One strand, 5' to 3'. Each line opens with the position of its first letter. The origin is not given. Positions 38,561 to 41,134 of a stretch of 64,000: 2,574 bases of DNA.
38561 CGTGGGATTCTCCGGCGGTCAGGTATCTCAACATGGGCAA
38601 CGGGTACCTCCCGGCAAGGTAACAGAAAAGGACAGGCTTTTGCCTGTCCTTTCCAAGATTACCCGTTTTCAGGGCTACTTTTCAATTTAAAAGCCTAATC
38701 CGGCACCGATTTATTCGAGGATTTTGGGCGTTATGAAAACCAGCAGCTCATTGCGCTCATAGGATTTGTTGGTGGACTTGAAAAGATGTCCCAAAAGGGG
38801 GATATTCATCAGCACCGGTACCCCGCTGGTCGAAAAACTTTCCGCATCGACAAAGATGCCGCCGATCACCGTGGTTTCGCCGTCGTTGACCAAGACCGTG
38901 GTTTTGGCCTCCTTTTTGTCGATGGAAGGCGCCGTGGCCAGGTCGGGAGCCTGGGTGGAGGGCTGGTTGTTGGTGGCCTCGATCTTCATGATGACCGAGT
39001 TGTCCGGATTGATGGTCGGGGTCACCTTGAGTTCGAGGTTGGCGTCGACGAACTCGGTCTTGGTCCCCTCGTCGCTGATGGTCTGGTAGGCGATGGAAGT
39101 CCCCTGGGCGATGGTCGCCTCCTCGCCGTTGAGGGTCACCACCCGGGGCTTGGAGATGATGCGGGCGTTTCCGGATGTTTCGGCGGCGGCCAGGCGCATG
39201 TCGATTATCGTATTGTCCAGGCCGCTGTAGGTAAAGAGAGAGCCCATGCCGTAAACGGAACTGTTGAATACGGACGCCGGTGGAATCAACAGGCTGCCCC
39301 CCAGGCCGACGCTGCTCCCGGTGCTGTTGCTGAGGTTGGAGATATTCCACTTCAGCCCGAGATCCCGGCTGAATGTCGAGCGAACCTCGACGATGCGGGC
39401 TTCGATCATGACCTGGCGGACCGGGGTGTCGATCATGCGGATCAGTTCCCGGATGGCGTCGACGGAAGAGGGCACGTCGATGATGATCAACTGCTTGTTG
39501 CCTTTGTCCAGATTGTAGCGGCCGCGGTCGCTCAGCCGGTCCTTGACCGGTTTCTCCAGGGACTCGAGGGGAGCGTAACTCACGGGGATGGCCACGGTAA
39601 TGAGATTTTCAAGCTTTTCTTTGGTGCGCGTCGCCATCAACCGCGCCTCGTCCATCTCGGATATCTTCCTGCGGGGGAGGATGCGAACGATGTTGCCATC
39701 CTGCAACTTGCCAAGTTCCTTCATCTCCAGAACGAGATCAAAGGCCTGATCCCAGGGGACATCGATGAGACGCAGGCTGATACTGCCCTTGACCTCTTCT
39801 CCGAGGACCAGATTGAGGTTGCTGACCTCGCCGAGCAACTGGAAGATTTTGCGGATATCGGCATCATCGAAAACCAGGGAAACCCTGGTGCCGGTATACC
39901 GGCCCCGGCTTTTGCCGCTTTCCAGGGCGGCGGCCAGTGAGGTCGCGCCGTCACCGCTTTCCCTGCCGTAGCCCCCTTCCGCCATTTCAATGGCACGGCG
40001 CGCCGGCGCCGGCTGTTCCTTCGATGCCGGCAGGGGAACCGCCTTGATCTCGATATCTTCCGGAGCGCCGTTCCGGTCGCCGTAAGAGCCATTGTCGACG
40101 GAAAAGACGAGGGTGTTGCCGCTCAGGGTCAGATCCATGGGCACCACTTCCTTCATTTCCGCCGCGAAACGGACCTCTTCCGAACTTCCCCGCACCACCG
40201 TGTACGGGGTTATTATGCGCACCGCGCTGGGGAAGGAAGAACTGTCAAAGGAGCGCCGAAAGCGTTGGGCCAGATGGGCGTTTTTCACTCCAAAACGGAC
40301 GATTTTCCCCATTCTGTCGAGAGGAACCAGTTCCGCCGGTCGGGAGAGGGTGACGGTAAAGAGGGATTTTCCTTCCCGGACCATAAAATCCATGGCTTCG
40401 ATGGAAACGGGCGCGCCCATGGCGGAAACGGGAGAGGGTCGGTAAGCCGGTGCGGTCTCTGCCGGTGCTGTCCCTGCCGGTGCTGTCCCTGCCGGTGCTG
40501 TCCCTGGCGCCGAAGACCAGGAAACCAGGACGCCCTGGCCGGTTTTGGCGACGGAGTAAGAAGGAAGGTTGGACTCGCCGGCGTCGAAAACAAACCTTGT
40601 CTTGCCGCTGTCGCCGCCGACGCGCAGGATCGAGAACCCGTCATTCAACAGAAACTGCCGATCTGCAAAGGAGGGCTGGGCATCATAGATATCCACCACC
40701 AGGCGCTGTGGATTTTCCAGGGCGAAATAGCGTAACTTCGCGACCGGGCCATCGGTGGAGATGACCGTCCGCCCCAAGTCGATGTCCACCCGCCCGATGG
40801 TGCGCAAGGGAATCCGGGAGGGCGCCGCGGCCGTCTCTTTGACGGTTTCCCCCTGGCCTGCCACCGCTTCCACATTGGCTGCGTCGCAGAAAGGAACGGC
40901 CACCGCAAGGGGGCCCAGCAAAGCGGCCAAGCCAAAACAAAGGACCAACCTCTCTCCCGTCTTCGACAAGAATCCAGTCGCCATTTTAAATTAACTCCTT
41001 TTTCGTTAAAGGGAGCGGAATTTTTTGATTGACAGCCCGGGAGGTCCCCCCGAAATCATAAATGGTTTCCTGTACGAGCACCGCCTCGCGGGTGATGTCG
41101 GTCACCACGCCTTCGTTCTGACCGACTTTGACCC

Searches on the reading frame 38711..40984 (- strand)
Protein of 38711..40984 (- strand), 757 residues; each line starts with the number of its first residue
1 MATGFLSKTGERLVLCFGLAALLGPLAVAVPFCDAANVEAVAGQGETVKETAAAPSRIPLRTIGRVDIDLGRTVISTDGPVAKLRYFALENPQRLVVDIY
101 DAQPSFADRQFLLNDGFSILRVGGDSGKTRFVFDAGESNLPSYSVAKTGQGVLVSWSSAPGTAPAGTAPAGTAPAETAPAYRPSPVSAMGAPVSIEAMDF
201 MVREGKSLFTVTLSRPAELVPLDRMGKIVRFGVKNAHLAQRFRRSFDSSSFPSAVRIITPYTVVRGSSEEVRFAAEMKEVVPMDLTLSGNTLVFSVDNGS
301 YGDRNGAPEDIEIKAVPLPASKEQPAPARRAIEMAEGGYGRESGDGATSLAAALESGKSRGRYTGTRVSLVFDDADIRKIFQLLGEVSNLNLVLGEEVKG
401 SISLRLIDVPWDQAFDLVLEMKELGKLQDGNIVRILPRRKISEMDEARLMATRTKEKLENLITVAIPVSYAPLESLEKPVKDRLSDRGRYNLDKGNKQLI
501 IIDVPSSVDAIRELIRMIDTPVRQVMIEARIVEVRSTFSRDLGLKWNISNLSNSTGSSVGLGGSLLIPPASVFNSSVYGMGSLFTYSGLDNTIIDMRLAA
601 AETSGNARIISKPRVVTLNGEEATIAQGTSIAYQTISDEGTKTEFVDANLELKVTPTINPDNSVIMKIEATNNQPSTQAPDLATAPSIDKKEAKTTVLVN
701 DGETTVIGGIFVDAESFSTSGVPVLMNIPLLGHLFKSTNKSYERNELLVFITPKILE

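Call 13: find_encoding_contigs(protein=window:38711-40984:-, flank=10000, max_places=1)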
Protein window:38711-40984:- (757 aa): 2 contigs read that carry it; 1 place shown.
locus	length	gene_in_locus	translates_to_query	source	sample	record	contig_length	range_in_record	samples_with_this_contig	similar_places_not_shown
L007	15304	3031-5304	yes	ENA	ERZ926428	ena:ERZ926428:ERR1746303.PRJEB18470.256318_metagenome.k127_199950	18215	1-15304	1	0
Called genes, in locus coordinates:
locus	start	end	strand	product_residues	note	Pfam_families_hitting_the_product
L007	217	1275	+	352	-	PF11104:PilM_2, PF14450:FtsA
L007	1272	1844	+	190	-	PF05137:PilN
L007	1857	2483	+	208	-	PF04350:PilO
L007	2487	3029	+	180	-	PF04351:PilP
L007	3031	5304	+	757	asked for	PF11741:AMIN (faint), PF03958:Secretin_N (faint), PF00263:Secretin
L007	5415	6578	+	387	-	PF01264:Chorismate_synt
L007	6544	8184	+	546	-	PF13238:AAA_18 (weak), PF01202:SKI, PF00465:Fe-ADH (weak), PF13685:Fe-ADH_2, PF01761:DHQ_synthase, PF24621:DHQS_C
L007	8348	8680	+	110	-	-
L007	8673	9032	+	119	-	-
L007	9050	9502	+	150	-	PF01220:DHquinase_II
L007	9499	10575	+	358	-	PF01321:Creatinase_N, PF00557:Peptidase_M24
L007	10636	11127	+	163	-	PF00364:Biotin_lipoyl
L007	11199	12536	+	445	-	PF00289:Biotin_carb_N, PF02786:CPSase_L_D2, PF07478:Dala_Dala_lig_C, PF02222:ATP-grasp (weak), PF02785:Biotin_carb_C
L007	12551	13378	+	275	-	PF21948:LplA-B_cat, PF03099:BPL_LplA_LipB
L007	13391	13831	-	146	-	PF00293:NUDIX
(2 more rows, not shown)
